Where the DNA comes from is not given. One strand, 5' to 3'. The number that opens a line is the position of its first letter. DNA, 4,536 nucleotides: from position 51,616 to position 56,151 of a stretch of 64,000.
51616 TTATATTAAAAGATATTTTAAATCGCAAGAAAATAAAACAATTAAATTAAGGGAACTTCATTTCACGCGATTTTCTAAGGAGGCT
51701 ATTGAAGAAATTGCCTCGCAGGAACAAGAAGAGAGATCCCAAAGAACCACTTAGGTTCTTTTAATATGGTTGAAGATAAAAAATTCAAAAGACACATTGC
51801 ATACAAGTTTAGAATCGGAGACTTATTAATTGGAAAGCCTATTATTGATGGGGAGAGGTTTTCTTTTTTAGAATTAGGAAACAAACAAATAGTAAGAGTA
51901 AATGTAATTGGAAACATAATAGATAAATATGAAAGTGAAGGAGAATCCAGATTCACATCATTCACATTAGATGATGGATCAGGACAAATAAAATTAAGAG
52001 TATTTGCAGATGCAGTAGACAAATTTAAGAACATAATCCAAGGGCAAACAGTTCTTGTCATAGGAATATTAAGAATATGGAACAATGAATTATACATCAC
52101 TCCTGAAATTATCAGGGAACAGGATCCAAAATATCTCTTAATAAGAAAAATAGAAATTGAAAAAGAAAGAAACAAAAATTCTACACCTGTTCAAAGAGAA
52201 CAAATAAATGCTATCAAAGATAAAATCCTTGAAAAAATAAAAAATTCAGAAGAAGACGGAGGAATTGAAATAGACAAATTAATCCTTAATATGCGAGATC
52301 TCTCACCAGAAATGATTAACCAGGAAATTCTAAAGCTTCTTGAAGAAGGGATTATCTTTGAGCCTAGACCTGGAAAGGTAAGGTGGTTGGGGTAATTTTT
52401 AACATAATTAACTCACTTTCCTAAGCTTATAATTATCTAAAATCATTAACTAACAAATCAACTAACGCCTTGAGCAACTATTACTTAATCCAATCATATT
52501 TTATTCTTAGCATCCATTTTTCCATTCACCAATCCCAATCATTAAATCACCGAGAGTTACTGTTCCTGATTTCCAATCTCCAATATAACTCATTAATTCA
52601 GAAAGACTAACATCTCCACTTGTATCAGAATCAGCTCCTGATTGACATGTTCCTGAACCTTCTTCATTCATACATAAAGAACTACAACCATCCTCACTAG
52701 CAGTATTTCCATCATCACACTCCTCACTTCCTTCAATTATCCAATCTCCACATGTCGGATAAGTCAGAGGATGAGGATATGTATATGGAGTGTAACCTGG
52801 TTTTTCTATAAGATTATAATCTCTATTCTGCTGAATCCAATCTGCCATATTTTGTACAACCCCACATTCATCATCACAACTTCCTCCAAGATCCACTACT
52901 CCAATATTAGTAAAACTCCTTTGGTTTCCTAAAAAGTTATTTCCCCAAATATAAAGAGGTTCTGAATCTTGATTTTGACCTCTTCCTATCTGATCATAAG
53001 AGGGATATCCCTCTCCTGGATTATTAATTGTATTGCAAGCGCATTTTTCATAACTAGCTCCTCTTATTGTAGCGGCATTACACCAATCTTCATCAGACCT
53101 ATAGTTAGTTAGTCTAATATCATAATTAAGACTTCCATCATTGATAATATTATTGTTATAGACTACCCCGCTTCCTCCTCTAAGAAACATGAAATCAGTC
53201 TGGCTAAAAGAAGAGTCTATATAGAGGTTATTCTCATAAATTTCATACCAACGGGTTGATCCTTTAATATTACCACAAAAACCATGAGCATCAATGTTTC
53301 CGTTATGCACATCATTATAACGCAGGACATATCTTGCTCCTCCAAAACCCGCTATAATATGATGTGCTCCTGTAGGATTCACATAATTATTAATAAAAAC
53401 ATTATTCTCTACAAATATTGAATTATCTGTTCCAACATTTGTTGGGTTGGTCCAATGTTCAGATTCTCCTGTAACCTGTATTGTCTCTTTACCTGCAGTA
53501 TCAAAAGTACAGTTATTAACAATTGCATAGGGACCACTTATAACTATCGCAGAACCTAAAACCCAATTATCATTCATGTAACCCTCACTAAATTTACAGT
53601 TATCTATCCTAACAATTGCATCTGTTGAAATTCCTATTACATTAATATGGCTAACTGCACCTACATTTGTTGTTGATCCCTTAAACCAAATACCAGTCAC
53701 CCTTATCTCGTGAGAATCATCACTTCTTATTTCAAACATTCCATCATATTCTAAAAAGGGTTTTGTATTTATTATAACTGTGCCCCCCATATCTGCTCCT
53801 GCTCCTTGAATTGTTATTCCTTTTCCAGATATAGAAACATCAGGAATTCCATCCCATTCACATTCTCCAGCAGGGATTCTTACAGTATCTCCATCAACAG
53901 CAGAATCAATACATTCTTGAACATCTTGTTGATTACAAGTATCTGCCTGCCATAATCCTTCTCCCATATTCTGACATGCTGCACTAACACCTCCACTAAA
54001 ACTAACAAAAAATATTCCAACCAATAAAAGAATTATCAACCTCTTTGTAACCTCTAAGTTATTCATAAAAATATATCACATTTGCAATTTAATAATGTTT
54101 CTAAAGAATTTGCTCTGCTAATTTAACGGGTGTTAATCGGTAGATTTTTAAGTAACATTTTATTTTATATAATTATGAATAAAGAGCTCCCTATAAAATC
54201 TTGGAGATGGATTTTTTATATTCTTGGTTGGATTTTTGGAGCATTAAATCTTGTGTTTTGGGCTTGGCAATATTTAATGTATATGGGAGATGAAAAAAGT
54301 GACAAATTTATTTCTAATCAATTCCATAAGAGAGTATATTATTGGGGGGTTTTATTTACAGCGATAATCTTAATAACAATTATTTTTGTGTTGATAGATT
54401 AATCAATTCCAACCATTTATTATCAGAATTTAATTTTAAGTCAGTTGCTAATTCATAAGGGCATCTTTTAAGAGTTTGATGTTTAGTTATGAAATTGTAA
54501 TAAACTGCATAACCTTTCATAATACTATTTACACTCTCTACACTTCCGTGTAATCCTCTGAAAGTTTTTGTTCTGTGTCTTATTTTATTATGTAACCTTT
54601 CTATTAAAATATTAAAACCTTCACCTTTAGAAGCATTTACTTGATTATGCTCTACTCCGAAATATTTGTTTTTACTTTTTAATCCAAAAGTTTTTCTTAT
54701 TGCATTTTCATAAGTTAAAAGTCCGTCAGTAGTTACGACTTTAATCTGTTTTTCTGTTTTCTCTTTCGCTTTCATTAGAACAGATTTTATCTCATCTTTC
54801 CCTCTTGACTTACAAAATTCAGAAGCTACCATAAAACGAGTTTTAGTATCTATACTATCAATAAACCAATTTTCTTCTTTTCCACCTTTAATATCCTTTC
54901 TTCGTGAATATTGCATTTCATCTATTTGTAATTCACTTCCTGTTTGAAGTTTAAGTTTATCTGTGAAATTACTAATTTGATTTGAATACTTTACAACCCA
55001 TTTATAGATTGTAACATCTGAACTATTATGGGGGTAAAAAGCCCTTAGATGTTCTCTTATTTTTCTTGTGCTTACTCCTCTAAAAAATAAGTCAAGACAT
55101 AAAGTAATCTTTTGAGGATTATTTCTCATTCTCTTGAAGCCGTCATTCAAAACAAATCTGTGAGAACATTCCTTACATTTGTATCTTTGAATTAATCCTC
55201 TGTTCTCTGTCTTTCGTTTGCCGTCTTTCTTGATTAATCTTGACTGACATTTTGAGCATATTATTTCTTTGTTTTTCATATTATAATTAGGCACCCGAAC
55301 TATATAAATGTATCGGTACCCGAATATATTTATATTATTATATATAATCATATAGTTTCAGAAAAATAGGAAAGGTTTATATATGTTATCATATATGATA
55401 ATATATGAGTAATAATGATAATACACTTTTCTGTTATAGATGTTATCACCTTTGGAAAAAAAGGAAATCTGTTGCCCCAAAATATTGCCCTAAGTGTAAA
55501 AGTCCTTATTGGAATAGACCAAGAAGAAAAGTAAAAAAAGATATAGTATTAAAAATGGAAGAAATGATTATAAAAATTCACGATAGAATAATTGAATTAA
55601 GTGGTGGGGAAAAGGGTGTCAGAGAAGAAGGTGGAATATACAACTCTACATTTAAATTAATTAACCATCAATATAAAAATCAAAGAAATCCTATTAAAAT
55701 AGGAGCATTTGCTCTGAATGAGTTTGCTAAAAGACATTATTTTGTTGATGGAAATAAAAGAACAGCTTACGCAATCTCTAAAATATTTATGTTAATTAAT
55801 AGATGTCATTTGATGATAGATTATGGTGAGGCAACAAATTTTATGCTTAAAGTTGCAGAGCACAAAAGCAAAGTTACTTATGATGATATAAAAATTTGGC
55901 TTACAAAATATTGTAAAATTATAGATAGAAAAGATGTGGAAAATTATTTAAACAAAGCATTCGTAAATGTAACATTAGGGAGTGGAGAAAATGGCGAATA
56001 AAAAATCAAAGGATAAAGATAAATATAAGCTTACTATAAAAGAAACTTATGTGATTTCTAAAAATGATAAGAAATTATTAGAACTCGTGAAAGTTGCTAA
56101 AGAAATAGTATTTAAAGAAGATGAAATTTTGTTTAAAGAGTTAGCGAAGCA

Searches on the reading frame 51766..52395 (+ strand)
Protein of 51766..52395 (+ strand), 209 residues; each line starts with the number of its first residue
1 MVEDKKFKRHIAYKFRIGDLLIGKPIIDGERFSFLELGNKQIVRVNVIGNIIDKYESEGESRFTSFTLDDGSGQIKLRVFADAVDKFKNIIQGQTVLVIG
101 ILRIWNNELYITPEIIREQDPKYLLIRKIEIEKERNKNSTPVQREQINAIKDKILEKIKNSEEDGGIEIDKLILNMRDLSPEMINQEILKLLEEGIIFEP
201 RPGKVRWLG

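Call 19: search_protein_families(library=pfam, proteins=[window:51766-52395:+], max_evalue=0.001)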
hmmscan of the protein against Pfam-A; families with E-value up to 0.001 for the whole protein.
window:51766-52395:+ (209 aa): 1 family
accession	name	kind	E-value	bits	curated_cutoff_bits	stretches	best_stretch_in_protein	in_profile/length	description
PF01336.31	tRNA_anti-codon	-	2.2e-08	34.4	27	1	45-114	1-70/75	OB-fold nucleic acid binding domain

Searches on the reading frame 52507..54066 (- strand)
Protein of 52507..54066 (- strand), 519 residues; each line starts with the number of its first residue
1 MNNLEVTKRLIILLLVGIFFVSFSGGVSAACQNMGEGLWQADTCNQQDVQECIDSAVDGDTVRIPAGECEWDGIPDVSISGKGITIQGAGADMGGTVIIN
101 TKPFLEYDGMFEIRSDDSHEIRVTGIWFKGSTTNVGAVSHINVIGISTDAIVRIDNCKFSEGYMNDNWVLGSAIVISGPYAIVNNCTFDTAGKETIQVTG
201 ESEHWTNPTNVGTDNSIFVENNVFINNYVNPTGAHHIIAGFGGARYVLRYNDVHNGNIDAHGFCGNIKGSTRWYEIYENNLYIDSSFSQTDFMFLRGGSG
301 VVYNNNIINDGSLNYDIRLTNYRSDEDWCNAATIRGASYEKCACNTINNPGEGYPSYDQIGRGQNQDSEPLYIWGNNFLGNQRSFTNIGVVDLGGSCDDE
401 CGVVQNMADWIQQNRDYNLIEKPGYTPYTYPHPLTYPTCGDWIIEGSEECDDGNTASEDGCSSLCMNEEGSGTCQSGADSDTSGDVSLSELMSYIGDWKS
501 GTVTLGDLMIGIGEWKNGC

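Call 19: search_protein_families(library=pfam, proteins=[window:52507-54066:-], max_evalue=0.001)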
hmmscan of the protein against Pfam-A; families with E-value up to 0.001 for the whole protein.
window:52507-54066:- (519 aa): 1 family
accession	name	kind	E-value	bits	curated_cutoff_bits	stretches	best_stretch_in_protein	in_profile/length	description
PF13948.11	DUF4215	-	2.9e-08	34.3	27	1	436-465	18-46/47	Domain of unknown function (DUF4215)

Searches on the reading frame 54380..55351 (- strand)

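Call 19: search_protein_families(library=pfam, proteins=[window:54380-55351:-], max_evalue=0.001)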
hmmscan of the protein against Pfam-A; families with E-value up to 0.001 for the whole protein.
window:54380-55351:- (323 aa): 2 families
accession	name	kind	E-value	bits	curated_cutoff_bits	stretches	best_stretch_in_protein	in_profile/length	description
PF13610.12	DDE_Tnp_IS240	-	1.5e-07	32.1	27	1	166-287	23-135/139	DDE domain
PF00872.24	Transposase_mut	-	3.4e-05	23.3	21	1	74-224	96-247/379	Transposase, Mutator family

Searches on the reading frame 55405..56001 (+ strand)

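Call 19: search_protein_families(library=pfam, proteins=[window:55405-56001:+], max_evalue=0.001)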
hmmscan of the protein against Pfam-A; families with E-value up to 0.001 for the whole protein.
window:55405-56001:+ (198 aa): 1 family
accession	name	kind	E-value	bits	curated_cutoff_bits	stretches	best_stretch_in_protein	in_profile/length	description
PF02661.23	Fic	-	6.2e-09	37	24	1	52-128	4-92/93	Fic/DOC family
